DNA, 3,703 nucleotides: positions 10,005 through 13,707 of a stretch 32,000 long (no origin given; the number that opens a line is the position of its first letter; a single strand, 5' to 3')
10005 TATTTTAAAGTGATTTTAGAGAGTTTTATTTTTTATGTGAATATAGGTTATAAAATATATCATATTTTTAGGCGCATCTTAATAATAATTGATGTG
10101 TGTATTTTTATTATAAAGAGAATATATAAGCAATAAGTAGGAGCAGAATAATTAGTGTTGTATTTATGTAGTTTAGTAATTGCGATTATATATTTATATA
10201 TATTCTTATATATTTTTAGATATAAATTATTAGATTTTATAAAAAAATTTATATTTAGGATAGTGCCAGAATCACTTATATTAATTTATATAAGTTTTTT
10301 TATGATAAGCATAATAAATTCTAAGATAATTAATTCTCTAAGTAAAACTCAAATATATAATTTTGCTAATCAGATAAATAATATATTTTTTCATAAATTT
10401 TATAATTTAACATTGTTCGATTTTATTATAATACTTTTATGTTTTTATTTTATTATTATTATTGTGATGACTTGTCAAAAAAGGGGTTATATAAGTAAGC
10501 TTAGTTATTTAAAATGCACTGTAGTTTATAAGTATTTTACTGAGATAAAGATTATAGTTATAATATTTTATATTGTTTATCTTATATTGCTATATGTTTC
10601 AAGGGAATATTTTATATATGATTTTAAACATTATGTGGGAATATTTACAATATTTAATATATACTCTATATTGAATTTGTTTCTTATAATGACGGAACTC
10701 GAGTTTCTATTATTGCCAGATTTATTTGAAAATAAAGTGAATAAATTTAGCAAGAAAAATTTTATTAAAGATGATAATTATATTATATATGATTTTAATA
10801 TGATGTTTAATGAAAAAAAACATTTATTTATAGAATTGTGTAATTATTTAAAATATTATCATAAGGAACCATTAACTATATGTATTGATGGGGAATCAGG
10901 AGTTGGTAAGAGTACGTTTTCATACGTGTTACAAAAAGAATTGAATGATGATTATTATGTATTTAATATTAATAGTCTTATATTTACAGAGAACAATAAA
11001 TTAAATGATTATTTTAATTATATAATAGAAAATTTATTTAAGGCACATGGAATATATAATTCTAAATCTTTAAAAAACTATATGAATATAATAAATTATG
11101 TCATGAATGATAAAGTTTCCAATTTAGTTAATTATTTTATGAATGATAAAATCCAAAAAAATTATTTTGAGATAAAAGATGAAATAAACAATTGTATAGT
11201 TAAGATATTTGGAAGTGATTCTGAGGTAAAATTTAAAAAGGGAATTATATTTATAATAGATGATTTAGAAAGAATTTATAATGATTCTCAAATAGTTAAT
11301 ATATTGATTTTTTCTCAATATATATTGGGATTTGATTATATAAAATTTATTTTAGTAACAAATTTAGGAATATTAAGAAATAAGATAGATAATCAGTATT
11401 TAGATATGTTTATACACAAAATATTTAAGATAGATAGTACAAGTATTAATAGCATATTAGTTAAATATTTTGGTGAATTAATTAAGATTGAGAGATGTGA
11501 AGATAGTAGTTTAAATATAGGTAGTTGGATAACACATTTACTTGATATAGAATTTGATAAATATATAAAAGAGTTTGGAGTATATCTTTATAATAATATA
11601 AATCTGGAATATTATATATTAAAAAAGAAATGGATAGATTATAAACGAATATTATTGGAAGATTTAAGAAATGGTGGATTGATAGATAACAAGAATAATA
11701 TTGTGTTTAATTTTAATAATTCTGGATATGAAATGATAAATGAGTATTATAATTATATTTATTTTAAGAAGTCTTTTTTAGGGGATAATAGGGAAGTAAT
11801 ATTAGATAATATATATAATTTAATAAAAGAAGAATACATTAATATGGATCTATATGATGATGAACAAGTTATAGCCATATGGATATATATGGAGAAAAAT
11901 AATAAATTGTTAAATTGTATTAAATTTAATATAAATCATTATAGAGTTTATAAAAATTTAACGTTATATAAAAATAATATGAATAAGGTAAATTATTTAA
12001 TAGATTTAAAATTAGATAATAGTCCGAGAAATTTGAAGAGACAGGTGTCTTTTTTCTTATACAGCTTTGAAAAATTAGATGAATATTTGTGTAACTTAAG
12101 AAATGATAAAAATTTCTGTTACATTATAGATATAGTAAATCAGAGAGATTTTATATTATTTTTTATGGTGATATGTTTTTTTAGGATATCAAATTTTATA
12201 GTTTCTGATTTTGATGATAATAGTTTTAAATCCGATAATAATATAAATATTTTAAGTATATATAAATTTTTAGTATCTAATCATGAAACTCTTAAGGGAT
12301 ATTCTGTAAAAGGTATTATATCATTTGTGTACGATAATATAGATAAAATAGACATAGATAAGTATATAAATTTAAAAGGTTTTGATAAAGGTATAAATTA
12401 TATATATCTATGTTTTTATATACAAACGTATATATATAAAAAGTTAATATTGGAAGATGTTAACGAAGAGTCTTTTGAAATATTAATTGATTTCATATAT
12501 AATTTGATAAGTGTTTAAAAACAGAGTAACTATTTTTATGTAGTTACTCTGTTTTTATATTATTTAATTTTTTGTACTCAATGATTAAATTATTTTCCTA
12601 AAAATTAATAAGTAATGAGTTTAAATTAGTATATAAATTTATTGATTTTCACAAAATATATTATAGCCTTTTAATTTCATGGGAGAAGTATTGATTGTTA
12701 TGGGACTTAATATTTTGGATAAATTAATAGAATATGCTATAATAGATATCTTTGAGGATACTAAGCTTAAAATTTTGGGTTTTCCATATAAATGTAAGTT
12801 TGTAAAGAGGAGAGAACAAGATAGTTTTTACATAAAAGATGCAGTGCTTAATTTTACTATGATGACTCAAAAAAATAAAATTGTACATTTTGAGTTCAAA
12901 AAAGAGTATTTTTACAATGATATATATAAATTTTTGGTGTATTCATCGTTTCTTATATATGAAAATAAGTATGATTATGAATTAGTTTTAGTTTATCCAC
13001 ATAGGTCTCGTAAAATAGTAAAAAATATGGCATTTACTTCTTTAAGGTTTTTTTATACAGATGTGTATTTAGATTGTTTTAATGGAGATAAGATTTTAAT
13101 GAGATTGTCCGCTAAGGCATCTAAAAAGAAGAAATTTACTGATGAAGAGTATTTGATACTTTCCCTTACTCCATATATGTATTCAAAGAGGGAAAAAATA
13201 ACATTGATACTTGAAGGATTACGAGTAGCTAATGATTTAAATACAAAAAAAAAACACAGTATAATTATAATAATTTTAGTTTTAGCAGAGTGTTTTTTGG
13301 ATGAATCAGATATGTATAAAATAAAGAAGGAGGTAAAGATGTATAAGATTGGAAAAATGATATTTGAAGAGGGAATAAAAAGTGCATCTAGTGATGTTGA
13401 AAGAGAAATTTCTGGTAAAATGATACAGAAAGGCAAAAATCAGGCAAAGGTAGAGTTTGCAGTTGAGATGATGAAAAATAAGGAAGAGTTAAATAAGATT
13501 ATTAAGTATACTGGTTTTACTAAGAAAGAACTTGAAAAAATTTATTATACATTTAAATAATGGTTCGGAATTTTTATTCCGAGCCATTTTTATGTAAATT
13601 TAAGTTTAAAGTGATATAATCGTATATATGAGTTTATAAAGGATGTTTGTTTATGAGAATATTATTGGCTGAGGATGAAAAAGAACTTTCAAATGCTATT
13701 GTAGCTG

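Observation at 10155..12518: Uncharacterised membrane-anchored KAP-family P-loop NTPase (787 aa)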

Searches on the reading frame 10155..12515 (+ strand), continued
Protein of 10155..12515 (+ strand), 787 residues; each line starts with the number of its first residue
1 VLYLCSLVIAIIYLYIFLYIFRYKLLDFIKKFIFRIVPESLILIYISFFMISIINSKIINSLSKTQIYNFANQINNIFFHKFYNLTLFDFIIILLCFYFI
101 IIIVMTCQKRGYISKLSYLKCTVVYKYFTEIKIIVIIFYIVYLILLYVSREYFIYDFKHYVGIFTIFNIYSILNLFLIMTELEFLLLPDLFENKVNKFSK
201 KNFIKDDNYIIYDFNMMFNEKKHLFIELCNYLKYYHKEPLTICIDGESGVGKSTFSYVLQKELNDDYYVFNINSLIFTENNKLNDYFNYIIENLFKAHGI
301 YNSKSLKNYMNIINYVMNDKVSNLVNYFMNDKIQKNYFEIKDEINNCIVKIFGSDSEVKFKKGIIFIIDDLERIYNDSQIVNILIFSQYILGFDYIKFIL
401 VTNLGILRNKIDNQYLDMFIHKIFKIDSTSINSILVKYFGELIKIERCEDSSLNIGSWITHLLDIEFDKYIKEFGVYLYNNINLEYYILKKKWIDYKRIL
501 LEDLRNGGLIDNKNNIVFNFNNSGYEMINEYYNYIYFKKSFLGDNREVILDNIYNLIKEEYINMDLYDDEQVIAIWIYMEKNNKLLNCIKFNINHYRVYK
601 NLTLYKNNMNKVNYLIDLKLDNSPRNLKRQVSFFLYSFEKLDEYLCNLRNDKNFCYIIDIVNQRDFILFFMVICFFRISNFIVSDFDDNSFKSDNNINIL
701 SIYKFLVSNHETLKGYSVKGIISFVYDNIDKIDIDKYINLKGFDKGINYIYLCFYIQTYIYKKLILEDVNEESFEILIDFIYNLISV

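Call 82: find_encoding_contigs(protein=P0002, flank=3000, max_places=3)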
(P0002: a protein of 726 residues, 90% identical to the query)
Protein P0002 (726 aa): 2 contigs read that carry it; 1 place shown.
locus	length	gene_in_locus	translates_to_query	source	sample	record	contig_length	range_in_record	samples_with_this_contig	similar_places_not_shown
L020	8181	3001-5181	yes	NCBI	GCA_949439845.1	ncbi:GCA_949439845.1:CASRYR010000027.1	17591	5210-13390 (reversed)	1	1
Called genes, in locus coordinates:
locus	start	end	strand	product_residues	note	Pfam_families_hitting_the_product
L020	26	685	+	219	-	PF00005:ABC_tran, PF02463:SMC_N (weak)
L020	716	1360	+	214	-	PF01712:dNK, PF02223:Thymidylate_kin (weak)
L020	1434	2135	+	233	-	PF01048:PNP_UDP_1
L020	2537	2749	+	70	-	-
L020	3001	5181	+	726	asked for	-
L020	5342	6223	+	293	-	-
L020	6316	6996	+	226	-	PF00072:Response_reg, PF00486:Trans_reg_C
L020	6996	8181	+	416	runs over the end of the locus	PF14501:HATPase_c_5 (faint), PF00512:HisKA, PF02518:HATPase_c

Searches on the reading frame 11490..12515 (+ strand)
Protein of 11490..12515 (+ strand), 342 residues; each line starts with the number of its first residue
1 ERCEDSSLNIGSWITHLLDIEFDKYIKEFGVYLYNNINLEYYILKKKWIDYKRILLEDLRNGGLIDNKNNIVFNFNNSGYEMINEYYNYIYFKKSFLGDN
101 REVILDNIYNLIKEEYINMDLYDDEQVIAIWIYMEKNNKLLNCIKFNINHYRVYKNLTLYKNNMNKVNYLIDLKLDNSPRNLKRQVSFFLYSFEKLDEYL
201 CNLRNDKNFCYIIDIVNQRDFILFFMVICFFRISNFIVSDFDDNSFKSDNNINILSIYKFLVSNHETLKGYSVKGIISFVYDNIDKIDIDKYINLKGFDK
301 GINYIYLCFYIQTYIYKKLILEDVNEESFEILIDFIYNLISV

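Call 69: predict_structure(alignment_id=A3)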
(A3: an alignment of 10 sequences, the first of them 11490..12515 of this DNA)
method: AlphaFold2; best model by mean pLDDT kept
length: 342 residues; sequences in the alignment: 10
mean_pLDDT: 60.7   pTM: 0.53
mean pLDDT of the five models: 60.7, 59.7, 55.6, 53.7, 45.7
residues with pLDDT >= 90: 20; 70-90: 90; 50-70: 111; < 50: 121
segments of 3 or more residues with pLDDT < 50: 1-8, 26-36, 166-184, 233-281, 290-306, 319-321, 339-342
pLDDT, mean of each block of 10 residues (from residue 1): 38 53 49 49 75 88 80 61 85 87 89 79 89 89 87 79 49 37 54 66 71 64 61 43 33 40 43 40 52 35 45 51 53 54 42
secondary structure, 60 per line:
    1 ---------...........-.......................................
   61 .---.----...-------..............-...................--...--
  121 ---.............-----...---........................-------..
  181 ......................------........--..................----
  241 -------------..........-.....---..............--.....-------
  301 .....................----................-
elements in order: H10-20 H22-61 E70-72 H80-93 H95-113 E116-118 H124-136 H148-171 H179-202 H209-216 H219-236 H254-263 H265-269 H273-286 H289-293 H301-321 H326-341

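Call 73: fold_search(model_id=the predicted structure, library=pdb)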
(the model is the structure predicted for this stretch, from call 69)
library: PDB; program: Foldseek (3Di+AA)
matches with E <= 10: 31; with E <= 0.001: 0
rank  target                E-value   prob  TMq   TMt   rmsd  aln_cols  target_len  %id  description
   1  7rtu_B                2.6e+00  0.03  0.14  0.13  32.2       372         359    8  Cryo-EM structure of a TTYH2 trans-dimer (released 2021-08-25)
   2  7zaw                  2.6e+00  0.03  0.13  0.13  27.9       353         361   11  GPC3-Unc5D octamer structure and role in cell migration (released 2022-11-02)
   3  7rtv_A                3.2e+00  0.03  0.14  0.13  27.5       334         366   10  Cryo-EM structure of monomeric TTYH2 (released 2021-09-22)
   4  8xqr_R                3.8e+00  0.02  0.12  0.14  26.3       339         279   10  Structure 2 of human class T GPCR TAS2R14-miniGs/gust complex with Flufenamic acid. (released 2024-07-10)
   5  7rtw_A                4.0e+00  0.03  0.14  0.13  28.4       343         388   10  Cryo-EM structure of a TTYH3 cis-dimer (released 2021-08-25)
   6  8r5s_A                4.6e+00  0.03  0.13  0.17  26.2       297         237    9  t113 - De-novo designed soluble homotetramer (released 2024-11-27)
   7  7rtw_B                4.6e+00  0.01  0.10  0.11  28.0       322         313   10  Cryo-EM structure of a TTYH3 cis-dimer (released 2021-08-25)
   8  8i7o_B3               4.9e+00  0.02  0.13  0.13  36.9       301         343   10  In situ structure of axonemal doublet microtubules in mouse sperm with 16-nm repeat (released 2023-10-11)
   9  7p5m_A                5.3e+00  0.04  0.19  0.17  27.4       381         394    8  Cryo-EM structure of human TTYH2 in lipid nanodiscs (released 2021-08-11)
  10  8r5s_E                5.3e+00  0.02  0.11  0.15  25.2       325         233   10  t113 - De-novo designed soluble homotetramer (released 2024-11-27)
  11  8otz_BQ               5.3e+00  0.01  0.12  0.12  43.7       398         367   10  48-nm repeat of the native axonemal doublet microtubule from bovine sperm (released 2023-11-22)
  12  8r5s_G                5.6e+00  0.02  0.11  0.15  25.9       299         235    9  t113 - De-novo designed soluble homotetramer (released 2024-11-27)
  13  8r5s_D                5.9e+00  0.02  0.13  0.17  27.9       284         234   12  t113 - De-novo designed soluble homotetramer (released 2024-11-27)
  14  8otz_DQ               5.9e+00  0.02  0.13  0.15  42.3       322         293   11  48-nm repeat of the native axonemal doublet microtubule from bovine sperm (released 2023-11-22)
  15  7rtt_A                6.5e+00  0.03  0.18  0.16  27.5       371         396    9  Cryo-EM structure of a TTYH2 cis-dimer (released 2021-08-25)
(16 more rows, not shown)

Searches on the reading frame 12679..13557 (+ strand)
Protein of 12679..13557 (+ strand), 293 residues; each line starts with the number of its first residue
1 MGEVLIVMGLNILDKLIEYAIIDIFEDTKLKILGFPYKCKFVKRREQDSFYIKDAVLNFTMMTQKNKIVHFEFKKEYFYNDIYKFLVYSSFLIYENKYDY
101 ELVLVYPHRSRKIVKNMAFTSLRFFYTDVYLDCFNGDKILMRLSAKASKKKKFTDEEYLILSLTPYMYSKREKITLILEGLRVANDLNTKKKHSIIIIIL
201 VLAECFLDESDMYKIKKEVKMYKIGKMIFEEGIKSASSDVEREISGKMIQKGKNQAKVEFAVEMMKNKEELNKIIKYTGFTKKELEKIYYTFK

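Call 3: search_protein_families(library=pfam, proteins=[window:12679-13557:+], max_evalue=1)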
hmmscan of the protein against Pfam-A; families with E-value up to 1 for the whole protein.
window:12679-13557:+ (293 aa): 2 families
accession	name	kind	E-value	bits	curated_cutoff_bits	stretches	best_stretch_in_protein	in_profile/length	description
PF17989.7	ALP_N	-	0.031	14.9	26.3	0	133-193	51-112/148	Actin like proteins N terminal domain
PF17313.7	DUF5359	-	0.38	11.2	25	0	268-292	32-56/56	Family of unknown function (DUF5359)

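Call 4: search_protein_families(library=ncbifam, proteins=[window:12679-13557:+], max_evalue=1)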
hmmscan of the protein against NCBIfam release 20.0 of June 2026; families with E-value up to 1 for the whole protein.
window:12679-13557:+ (293 aa): 1 family
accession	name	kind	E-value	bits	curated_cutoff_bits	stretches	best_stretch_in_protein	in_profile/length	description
TIGR01784.1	T_den_put_tspse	subfamily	0.002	18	52.1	1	191-288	179-273/273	Rpn family recombination-promoting nuclease/putative transposase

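Call 5: search_protein_families(library=padloc, proteins=[window:12679-13557:+], max_evalue=1)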
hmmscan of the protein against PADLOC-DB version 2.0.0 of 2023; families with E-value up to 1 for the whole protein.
window:12679-13557:+ (293 aa): 0 families

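Call 41: find_homologous_proteins(query=window:12679-13557:+, max_evalue=0.001)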
Query window:12679-13557:+ (293 aa): 32 proteins with E <= 0.001 among 955 candidates.
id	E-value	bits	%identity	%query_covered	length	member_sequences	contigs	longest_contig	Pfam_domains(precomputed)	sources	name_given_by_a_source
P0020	2.4e-176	603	97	100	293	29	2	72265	-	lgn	-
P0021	5.6e-147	507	81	98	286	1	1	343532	-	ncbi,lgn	-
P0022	1.5e-144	499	80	98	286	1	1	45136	-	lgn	-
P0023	1.9e-144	499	80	98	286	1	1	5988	-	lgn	-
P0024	1.9e-144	499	80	98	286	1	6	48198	-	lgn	-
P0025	2.4e-144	498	80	98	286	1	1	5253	-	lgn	-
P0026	2.9e-144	498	79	98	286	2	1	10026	-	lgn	-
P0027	3.3e-144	498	80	98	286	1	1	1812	-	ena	-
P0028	3.5e-144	498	80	98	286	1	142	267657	-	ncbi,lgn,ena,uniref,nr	ncbi:hypothetical protein [Candidatus Arthromitus sp. SFB-turkey]|uniref:hypothetical protein n=1 Ta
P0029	5.6e-144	497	80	98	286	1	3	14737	-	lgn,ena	-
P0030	5.9e-144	497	78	98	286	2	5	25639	-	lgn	-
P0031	6.3e-144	497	79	98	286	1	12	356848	-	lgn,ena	-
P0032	6.4e-144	497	80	98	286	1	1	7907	-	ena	-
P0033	6.8e-144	497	79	98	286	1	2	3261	-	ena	-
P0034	2.1e-143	495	79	98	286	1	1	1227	-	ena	-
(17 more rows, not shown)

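Call 42: find_encoding_contigs(protein=P0028, flank=6000, max_places=4)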
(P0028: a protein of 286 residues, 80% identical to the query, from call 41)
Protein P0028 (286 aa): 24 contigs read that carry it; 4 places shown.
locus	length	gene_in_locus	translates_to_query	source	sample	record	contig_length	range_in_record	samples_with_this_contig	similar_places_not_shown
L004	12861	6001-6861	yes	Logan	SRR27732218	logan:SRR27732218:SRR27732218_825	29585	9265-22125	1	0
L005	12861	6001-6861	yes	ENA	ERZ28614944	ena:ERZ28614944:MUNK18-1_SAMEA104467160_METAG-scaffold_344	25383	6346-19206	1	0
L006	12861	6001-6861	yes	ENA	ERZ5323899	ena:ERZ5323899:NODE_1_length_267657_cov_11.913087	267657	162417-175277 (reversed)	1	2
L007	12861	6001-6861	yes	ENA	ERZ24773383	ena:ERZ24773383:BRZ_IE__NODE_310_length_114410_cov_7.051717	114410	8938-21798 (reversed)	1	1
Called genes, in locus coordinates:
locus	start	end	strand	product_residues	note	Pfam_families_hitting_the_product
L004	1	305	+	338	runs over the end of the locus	PF01032:FecCD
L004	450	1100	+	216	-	PF00005:ABC_tran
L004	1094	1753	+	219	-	PF01712:dNK, PF02223:Thymidylate_kin (weak), PF13238:AAA_18 (faint)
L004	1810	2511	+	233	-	PF01048:PNP_UDP_1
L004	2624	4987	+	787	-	-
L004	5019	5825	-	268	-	PF00497:SBP_bac_3, PF10613:Lig_chan-Glu_bd, PF12974:Phosphonate-bd (weak)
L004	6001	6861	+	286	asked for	-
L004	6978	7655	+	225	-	PF00072:Response_reg, PF00486:Trans_reg_C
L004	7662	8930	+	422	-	PF00512:HisKA, PF02518:HATPase_c, PF14501:HATPase_c_5 (weak)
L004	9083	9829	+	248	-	PF09359:VTC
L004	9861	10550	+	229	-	PF16316:DUF4956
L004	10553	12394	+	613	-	PF14262:Cthe_2159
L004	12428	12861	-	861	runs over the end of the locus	PF00690:Cation_ATPase_N, PF00122:E1-E2_ATPase, PF00702:Hydrolase, PF13246:Cation_ATPase, PF00689:Cation_ATPase_C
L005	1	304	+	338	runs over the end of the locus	PF01032:FecCD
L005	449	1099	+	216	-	PF00005:ABC_tran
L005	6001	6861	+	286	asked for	-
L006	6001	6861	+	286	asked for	-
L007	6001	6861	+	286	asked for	-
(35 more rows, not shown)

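Call 43: find_encoding_contigs(protein=P0031, flank=6000, max_places=3)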
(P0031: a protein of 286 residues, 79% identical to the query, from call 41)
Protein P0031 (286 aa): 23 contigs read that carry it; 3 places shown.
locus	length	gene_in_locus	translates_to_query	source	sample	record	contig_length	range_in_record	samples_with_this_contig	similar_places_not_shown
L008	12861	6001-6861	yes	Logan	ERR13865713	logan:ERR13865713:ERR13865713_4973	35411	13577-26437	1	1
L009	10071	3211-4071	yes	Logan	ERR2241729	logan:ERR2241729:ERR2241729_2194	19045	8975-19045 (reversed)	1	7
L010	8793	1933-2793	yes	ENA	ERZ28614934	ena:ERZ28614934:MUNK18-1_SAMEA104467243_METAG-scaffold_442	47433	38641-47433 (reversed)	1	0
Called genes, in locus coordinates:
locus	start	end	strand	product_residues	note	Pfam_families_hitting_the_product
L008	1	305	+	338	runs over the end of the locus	PF01032:FecCD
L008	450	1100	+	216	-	PF00005:ABC_tran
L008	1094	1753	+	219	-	PF01712:dNK, PF02223:Thymidylate_kin (weak), PF13238:AAA_18 (faint)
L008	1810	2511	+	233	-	PF01048:PNP_UDP_1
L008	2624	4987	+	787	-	-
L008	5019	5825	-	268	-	PF00497:SBP_bac_3, PF10613:Lig_chan-Glu_bd, PF12974:Phosphonate-bd (weak)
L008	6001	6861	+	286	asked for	-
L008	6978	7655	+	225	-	PF00072:Response_reg, PF00486:Trans_reg_C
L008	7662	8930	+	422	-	PF00512:HisKA, PF02518:HATPase_c, PF14501:HATPase_c_5 (weak)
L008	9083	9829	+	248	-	PF09359:VTC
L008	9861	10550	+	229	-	PF16316:DUF4956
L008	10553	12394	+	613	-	PF14262:Cthe_2159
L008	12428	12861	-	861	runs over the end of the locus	PF00690:Cation_ATPase_N, PF00122:E1-E2_ATPase, PF00702:Hydrolase, PF13246:Cation_ATPase, PF00689:Cation_ATPase_C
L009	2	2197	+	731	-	?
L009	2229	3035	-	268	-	PF00497:SBP_bac_3, PF10613:Lig_chan-Glu_bd, PF12974:Phosphonate-bd (weak)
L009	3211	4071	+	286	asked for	-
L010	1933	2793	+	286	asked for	-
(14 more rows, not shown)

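Call 85: search_protein_families(library=pfam, alignment_id=A4, max_evalue=1)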
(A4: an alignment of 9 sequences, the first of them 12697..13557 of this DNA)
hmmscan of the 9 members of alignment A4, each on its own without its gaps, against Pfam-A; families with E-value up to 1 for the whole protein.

A. member 1, window:12697-13557:+ (287 aa): 2 families
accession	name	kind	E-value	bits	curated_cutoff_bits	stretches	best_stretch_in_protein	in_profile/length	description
PF17989.7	ALP_N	-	0.029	15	26.3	0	127-187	51-112/148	Actin like proteins N terminal domain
PF17313.7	DUF5359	-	0.36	11.2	25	0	262-286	32-56/56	Family of unknown function (DUF5359)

B. families by the number of members that match (of 9 scanned): 5 families
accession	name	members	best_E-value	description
PF17989.7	ALP_N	6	0.029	Actin like proteins N terminal domain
PF06388.16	DUF1075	3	0.0043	Protein of unknown function (DUF1075)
PF15517.12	TBPIP_N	1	0.04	TBP-interacting protein N-terminus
PF00789.26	UBX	1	0.22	UBX domain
PF17313.7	DUF5359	1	0.36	Family of unknown function (DUF5359)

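Call 86: search_solved_structures(query=A4, max_evalue=1)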
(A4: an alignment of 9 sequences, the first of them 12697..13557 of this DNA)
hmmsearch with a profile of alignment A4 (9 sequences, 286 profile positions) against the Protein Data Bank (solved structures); distinct sequences matched with E-value up to 1: 1.
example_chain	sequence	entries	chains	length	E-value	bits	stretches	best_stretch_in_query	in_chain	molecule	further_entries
7th0_A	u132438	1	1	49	0.46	13.1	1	237-279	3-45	Recombination-promoting nuclease RpnA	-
